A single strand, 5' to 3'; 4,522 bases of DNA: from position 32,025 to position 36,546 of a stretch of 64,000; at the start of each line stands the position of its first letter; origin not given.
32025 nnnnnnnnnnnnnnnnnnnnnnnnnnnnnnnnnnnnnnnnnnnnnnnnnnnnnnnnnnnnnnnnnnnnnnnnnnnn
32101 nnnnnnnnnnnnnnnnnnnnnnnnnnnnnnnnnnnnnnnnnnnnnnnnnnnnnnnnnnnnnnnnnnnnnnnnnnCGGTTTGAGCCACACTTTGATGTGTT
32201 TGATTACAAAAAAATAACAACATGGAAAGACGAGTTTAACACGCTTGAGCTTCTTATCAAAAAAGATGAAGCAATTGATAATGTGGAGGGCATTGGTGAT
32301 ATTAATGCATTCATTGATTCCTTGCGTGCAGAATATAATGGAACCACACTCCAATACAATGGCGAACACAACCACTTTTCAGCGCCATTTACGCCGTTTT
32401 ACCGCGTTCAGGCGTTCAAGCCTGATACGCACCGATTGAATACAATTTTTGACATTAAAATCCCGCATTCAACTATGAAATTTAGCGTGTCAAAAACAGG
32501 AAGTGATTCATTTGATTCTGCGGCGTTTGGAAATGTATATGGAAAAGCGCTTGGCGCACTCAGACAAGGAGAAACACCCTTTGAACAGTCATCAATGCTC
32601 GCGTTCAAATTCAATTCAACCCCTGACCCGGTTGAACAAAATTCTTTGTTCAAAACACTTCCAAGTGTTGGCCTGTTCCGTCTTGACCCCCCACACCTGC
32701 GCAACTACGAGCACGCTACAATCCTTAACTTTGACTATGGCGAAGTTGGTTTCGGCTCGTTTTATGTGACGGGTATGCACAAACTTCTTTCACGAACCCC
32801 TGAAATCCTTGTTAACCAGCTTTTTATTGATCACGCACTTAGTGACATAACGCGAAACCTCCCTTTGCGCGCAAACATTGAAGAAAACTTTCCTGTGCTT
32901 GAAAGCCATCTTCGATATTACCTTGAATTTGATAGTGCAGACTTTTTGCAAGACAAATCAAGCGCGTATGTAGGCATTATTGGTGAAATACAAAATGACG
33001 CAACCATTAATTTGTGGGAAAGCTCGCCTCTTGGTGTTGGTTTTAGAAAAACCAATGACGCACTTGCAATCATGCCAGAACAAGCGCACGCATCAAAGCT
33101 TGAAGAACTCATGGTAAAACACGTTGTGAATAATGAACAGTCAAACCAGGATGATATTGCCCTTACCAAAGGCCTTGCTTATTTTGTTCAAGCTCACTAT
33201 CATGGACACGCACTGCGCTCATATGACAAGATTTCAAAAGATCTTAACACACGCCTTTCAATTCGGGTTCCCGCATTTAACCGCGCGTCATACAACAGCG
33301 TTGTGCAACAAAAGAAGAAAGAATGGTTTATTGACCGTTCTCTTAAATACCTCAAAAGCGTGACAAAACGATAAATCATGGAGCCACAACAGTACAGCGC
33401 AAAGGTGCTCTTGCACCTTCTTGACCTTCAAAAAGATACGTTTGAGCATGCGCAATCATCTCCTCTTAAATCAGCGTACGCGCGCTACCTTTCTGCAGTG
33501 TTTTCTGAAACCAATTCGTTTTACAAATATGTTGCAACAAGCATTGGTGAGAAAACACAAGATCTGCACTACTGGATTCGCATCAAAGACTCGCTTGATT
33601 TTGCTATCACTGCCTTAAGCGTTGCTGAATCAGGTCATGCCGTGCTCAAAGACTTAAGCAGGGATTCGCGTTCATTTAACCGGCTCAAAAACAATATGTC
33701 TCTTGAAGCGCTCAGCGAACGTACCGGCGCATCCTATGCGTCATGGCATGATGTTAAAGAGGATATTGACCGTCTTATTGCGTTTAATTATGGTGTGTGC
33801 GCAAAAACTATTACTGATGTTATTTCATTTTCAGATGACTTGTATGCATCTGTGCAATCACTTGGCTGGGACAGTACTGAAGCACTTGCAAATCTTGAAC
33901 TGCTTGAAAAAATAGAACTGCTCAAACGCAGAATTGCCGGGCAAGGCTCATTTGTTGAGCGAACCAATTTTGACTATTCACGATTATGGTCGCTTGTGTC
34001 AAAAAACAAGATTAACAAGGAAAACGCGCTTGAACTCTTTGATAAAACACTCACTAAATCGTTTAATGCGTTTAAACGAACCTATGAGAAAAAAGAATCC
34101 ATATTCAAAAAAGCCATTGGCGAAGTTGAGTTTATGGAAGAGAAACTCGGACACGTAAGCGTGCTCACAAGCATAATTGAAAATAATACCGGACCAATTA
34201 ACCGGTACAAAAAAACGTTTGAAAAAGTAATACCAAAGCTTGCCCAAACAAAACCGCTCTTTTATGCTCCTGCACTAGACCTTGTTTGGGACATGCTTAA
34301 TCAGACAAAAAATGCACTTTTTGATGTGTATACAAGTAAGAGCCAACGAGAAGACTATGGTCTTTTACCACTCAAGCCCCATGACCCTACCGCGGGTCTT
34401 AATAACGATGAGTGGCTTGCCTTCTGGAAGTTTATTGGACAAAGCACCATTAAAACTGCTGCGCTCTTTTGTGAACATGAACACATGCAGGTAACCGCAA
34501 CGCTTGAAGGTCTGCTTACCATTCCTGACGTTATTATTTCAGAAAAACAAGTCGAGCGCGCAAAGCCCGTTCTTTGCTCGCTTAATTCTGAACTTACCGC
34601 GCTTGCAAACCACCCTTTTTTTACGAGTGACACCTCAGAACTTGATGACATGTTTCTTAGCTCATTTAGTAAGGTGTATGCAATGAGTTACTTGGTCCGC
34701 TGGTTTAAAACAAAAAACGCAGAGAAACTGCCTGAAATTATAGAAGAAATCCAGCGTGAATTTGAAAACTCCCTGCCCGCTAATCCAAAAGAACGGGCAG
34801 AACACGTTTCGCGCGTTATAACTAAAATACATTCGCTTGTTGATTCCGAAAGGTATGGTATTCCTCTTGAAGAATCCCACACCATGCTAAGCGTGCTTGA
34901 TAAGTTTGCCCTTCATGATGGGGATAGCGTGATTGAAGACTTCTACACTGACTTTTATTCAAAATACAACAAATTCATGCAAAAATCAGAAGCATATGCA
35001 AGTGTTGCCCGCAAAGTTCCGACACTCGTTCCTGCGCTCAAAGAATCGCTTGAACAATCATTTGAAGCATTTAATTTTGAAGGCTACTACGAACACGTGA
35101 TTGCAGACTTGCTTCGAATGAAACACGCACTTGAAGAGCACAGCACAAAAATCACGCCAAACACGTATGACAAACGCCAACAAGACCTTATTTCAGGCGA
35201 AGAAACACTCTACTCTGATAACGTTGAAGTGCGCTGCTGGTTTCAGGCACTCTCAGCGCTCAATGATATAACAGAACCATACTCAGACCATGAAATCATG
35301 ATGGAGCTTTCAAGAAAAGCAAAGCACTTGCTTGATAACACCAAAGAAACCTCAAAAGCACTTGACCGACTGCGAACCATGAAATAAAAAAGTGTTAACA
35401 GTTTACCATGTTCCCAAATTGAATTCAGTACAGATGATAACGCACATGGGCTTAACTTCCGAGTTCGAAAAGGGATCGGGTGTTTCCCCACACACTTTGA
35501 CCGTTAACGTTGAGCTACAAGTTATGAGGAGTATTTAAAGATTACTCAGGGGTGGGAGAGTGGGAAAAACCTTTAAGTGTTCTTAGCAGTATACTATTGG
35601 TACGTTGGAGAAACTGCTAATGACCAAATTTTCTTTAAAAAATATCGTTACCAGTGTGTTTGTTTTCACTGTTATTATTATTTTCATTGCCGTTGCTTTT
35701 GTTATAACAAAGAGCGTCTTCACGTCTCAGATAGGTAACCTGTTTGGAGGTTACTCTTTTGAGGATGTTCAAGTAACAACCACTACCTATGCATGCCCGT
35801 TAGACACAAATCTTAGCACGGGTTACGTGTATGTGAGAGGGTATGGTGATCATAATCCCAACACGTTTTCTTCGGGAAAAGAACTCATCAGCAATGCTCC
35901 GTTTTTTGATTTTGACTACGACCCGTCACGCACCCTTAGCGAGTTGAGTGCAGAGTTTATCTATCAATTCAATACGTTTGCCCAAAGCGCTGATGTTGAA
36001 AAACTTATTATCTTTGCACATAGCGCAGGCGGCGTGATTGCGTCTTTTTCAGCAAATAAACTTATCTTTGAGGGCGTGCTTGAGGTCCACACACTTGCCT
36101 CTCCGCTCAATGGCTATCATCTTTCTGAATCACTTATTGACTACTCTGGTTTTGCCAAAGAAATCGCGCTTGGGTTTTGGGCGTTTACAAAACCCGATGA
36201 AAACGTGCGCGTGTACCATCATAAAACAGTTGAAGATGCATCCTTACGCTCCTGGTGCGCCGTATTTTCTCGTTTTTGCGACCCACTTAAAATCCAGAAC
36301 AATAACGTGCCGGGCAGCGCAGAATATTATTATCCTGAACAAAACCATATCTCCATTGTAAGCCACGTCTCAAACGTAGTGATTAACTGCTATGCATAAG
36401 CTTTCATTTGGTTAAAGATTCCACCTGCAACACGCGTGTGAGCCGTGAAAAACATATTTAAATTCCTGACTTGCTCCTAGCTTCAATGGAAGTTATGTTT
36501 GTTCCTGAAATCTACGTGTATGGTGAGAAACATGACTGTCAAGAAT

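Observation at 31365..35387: Proteasome-beta-like Ntn hydrolase fused to a 440-aa unknown domain, in an operon with a same-sized helical partner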

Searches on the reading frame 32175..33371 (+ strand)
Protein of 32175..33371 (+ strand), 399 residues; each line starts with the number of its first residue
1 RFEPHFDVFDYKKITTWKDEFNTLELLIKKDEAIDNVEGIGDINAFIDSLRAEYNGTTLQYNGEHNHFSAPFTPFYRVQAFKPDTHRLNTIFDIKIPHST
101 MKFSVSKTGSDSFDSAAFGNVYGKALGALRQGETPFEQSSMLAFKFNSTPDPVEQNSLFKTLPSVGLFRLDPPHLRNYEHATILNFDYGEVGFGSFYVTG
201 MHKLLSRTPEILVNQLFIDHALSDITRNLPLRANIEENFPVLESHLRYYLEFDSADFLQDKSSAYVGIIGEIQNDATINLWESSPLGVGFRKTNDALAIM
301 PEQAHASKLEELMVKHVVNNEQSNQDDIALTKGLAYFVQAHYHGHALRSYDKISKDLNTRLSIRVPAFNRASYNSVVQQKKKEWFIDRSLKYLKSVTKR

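Call 16: search_protein_families(library=pfam, proteins=[window:32175-33371:+], max_evalue=10)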
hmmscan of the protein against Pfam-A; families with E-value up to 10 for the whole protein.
window:32175-33371:+ (399 aa): 0 families

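Call 49: search_solved_structures(query=A5, max_evalue=10, show_alignments=2)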
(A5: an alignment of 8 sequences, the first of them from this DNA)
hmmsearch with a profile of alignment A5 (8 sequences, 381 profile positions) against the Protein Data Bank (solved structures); distinct sequences matched with E-value up to 10: 2.
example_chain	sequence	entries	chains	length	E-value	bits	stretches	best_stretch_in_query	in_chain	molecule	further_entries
9f9p_D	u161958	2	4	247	0.00014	24.3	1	246-329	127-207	Proteasome subunit alpha type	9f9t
6ynx_o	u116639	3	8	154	0.12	14.5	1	292-351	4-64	ATPTT9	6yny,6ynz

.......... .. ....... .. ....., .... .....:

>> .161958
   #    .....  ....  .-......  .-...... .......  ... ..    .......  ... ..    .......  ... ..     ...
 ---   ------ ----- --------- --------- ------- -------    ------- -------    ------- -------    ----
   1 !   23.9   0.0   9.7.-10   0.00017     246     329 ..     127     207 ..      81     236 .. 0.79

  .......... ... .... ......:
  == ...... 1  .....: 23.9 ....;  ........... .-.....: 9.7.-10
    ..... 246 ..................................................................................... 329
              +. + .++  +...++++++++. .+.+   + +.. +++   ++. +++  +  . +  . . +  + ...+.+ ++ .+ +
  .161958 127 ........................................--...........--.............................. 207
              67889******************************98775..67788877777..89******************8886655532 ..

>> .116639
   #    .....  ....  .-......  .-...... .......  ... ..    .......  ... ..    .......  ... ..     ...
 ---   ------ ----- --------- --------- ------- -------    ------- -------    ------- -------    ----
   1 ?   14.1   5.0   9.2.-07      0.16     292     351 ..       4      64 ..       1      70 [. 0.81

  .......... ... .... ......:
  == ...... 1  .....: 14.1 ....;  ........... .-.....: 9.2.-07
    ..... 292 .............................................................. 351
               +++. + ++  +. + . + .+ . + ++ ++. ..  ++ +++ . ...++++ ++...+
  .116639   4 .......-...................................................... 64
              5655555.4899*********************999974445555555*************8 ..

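Call 51: search_protein_families(library=pfam, alignment_id=A5, max_evalue=1)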
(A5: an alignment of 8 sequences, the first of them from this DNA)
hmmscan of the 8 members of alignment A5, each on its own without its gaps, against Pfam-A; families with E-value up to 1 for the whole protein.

A. member 1, seq(378 aa): 0 families

B. families by the number of members that match (of 8 scanned): 8 families
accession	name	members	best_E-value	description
PF21484.3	Chp1-like_PIN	1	0.0005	Chromo domain-containing protein 1-like, PIN domain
PF05347.21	Complex1_LYR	1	0.02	Complex 1 protein (LYR family)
PF17950.7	SpmSyn_N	1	0.037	S-adenosylmethionine decarboxylase N -terminal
PF23336.1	HTH_TbsP_C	1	0.047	Transcriptional regulator TbsP-like, C-terminal HTH domain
PF13812.12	PPR_3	1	0.05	Pentatricopeptide repeat domain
PF03139.20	AnfG_VnfG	1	0.054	Vanadium/alternative nitrogenase delta subunit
PF18449.8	Endotoxin_C2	1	0.098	Pesticidal crystal protein Cry1Aa, domain IV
PF13419.12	HAD_2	1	0.1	Haloacid dehalogenase-like hydrolase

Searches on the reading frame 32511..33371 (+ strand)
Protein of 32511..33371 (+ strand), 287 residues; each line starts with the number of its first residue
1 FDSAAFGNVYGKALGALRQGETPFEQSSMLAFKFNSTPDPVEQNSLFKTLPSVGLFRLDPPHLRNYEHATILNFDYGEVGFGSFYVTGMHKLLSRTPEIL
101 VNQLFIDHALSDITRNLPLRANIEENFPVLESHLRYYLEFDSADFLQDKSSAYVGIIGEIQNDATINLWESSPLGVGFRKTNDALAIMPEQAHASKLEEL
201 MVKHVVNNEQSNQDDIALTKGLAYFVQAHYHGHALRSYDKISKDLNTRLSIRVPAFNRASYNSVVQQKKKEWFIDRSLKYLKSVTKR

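Call 91: search_solved_structures(query=A8, max_evalue=10, show_alignments=3)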
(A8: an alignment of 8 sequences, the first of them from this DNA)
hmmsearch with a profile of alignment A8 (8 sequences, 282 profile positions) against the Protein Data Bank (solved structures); distinct sequences matched with E-value up to 10: 2.
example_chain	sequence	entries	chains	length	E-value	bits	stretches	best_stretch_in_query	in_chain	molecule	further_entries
9f9p_D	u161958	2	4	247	8.9e-05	25.3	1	147-236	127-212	Proteasome subunit alpha type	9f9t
6ynx_o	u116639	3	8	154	0.078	15.6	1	192-252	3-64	ATPTT9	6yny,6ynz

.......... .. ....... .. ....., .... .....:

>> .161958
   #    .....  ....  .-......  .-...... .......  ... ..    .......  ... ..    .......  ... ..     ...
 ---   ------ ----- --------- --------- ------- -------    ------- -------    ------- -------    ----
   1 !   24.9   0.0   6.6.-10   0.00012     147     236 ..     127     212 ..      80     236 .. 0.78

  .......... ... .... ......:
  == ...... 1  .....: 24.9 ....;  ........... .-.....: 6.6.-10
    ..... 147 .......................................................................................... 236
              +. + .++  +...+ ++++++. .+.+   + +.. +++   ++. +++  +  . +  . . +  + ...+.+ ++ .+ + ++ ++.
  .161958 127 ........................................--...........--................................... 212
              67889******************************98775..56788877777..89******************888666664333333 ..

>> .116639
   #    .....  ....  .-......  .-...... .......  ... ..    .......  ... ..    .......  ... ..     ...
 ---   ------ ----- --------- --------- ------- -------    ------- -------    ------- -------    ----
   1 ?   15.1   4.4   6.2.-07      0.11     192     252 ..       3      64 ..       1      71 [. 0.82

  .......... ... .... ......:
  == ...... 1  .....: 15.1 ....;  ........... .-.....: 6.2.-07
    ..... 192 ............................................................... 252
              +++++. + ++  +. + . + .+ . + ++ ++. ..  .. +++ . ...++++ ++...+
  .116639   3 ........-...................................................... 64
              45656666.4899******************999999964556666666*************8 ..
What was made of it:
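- On 20S alpha subunit (for the C-terminal domain): There is one alpha-subunit PDB hit at E~1e-4 (calls 49, 91).
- The C-domain's only sequence hit is an alpha subunit (calls 49, 91). Only one PDB alpha chain is hit (calls 49, 91).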

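Call 102: search_protein_families(library=ncbifam, alignment_id=A8, max_evalue=10)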
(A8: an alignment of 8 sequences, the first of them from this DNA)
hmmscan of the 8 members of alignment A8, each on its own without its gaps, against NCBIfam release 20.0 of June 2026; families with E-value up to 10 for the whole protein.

A. member 1, seq(287 aa): 0 families

B. families by the number of members that match (of 8 scanned): 1 family
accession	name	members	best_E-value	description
TIGR00267.1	TIGR00267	1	0.017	TIGR00267 family protein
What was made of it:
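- On 20S alpha subunit (for the C-terminal domain): There is no Pfam or NCBIfam hit (calls 51, 102), and the fold search could not be run on this domain alone.
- Closest known: 20S proteasome alpha subunit. Different: There is no Pfam or NCBIfam match (calls 51, 102).
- Only one of the many alpha subunits in PDB is hit by the C-domain profile, and Pfam and NCBIfam see nothing there (calls 51, 102). No Pfam or NCBIfam hit for the C region in any of 8 members (calls 51, 102).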

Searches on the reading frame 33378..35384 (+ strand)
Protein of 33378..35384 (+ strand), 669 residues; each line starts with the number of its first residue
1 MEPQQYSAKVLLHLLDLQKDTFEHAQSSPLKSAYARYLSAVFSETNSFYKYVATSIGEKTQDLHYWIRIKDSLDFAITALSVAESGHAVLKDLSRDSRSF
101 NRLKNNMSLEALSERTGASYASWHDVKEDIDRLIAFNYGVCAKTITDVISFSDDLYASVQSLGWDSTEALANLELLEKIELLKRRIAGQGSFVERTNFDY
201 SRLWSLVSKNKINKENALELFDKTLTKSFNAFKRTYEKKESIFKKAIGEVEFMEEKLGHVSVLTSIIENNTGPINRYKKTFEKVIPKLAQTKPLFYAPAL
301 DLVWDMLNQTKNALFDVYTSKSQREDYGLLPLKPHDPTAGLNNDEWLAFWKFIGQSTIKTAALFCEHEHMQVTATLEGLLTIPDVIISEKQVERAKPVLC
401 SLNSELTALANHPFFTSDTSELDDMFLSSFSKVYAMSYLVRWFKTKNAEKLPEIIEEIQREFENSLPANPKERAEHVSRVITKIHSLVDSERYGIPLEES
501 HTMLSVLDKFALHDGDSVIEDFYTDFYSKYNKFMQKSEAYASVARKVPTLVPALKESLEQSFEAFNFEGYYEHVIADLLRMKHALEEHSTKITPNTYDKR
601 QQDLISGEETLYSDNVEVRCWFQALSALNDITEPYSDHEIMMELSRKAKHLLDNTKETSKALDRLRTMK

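Call 3: search_protein_families(library=pfam, proteins=[window:33378-35384:+], max_evalue=1)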
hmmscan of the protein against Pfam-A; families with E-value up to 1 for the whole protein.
window:33378-35384:+ (669 aa): 0 families

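Call 6: find_homologous_proteins(query=window:33378-35384:+, max_evalue=0.001)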
Query window:33378-35384:+ (669 aa): 1 proteins with E <= 0.001 among 8000 candidates.
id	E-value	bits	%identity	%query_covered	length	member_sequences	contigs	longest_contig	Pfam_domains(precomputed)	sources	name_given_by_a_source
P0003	0.0e+0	1492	100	100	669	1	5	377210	-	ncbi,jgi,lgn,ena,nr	ncbi:hypothetical protein COT72_01195 [archaeon CG10_big_fil_rev_8_21_14_0_10_43_11]|nr:MAG: hypothe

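Call 15: search_protein_families(library=ncbifam, proteins=[window:33378-35384:+], max_evalue=1)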
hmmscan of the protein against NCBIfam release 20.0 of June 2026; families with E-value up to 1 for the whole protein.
window:33378-35384:+ (669 aa): 0 families

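Call 19: find_homologous_proteins(query=A2, max_evalue=0.01)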
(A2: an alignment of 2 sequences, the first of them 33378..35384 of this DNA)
Query A2 (2 sequences) (669 aa, profile of the alignment): 1 proteins with E <= 0.01 among 8000 candidates.
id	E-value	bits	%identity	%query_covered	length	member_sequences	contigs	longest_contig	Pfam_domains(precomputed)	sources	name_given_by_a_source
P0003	0.0e+0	1309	100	100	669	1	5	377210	-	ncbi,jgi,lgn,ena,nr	ncbi:hypothetical protein COT72_01195 [archaeon CG10_big_fil_rev_8_21_14_0_10_43_11]|nr:MAG: hypothe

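Call 24: search_solved_structures(query=A2, max_evalue=10, show_alignments=0)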
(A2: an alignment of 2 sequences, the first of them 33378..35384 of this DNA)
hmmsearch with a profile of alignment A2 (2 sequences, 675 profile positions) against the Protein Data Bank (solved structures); distinct sequences matched with E-value up to 10: 7.
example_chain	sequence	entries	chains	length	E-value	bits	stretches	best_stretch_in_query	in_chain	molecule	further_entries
4r14_A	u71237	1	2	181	0.014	16.8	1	210-259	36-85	COP9 signalosome complex subunit 6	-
4qft_A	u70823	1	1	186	0.014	16.7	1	210-259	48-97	COP9 signalosome complex subunit 6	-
6r7f_F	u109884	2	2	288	0.028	15.8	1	210-259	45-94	COP9 signalosome complex subunit 6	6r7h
6r6h_F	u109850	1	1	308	0.03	15.6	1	210-259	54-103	COP9 signalosome complex subunit 6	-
6r7i_F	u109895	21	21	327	0.033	15.5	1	210-259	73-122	COP9 signalosome complex subunit 6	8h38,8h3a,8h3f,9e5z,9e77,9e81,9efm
4d10_F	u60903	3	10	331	0.034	15.5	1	210-259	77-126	COP9 SIGNALOSOME COMPLEX SUBUNIT 6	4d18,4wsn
4e0q_A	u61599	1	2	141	0.72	11.1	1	206-260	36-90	COP9 signalosome complex subunit 6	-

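Call 63: search_solved_structures(query=A7, max_evalue=10, show_alignments=1)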
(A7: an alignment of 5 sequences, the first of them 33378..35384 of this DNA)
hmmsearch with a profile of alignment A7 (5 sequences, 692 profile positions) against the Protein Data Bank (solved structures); distinct sequences matched with E-value up to 10: 1.
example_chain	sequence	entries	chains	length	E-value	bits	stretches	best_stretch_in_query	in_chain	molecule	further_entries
7nh9_A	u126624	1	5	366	1.3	10.4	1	464-504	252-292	CmaX protein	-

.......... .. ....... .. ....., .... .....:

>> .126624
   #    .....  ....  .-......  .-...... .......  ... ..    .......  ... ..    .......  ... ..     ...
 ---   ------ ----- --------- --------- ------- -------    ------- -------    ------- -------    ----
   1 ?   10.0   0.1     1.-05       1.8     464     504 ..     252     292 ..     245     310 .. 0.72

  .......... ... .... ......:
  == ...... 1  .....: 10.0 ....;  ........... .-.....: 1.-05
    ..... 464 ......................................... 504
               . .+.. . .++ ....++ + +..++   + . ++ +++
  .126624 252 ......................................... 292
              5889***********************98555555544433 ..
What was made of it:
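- Tried and rejected: The COP9 subunit 6 hit (E=0.014, 50 residues; call 24) disappeared with the 5-sequence profile (call 63) and was rejected as chance.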

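Call 64: search_protein_families(library=pfam, alignment_id=A7, max_evalue=1)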
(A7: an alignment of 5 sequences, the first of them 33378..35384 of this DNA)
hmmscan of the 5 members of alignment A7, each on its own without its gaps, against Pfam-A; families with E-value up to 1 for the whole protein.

A. member 1, window:33378-35384:+ (669 aa): 0 families

B. families by the number of members that match (of 5 scanned): 7 families
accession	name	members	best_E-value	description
PF18504.6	Csm1_N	1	0.07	Csm1 N-terminal domain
PF18373.7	Spectrin_2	1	0.095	Spectrin like domain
PF20463.3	PDH_C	1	0.14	Prephenate dehydrogenase, dimerization domain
PF00004.35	AAA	1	0.15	ATPase family associated with various cellular activities (AAA)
PF21219.3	USH1C_N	1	0.2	Harmonin, N-terminal domain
PF06103.16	DUF948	1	0.28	Bacterial protein of unknown function (DUF948)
PF08085.16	Entericidin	1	0.49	Entericidin EcnA/B family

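Call 93: search_protein_families(library=padloc, proteins=[window:33378-35384:+], max_evalue=0.1)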
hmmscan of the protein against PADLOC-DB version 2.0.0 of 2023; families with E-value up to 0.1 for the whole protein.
window:33378-35384:+ (669 aa): 1 family
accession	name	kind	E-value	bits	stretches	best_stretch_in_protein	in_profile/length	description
PDLC02333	AbiTi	-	0.027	12.7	0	449-517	36-100/114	AbiTi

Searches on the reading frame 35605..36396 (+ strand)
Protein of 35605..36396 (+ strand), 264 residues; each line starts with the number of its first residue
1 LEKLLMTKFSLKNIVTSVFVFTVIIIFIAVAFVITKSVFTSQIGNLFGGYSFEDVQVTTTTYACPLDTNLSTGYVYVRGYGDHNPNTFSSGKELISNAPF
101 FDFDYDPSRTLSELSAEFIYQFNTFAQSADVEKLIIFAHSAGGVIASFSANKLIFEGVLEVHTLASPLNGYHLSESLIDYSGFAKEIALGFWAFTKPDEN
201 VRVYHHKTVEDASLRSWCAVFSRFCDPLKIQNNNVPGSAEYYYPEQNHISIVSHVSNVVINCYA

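Call 3: search_protein_families(library=pfam, proteins=[window:35605-36396:+], max_evalue=1)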
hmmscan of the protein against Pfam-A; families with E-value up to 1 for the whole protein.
window:35605-36396:+ (264 aa): 5 families
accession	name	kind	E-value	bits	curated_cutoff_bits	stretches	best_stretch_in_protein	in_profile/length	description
PF12697.13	Abhydrolase_6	-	0.01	17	26.3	1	78-223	36-149/217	Alpha/beta hydrolase family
PF07819.20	PGAP1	-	0.014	15.6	24.3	1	127-171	86-132/233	PGAP1-like alpha/beta domain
PF05990.18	DUF900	-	0.13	12.2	20.5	1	96-158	59-120/232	Alpha/beta hydrolase of unknown function (DUF900)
PF05057.20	DUF676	-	0.14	12.1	20.3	1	125-178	76-135/217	Putative serine esterase (DUF676)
PF06143.16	Baculo_11_kDa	-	0.4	10.8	28.4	1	7-41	34-66/84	Baculovirus 11 kDa family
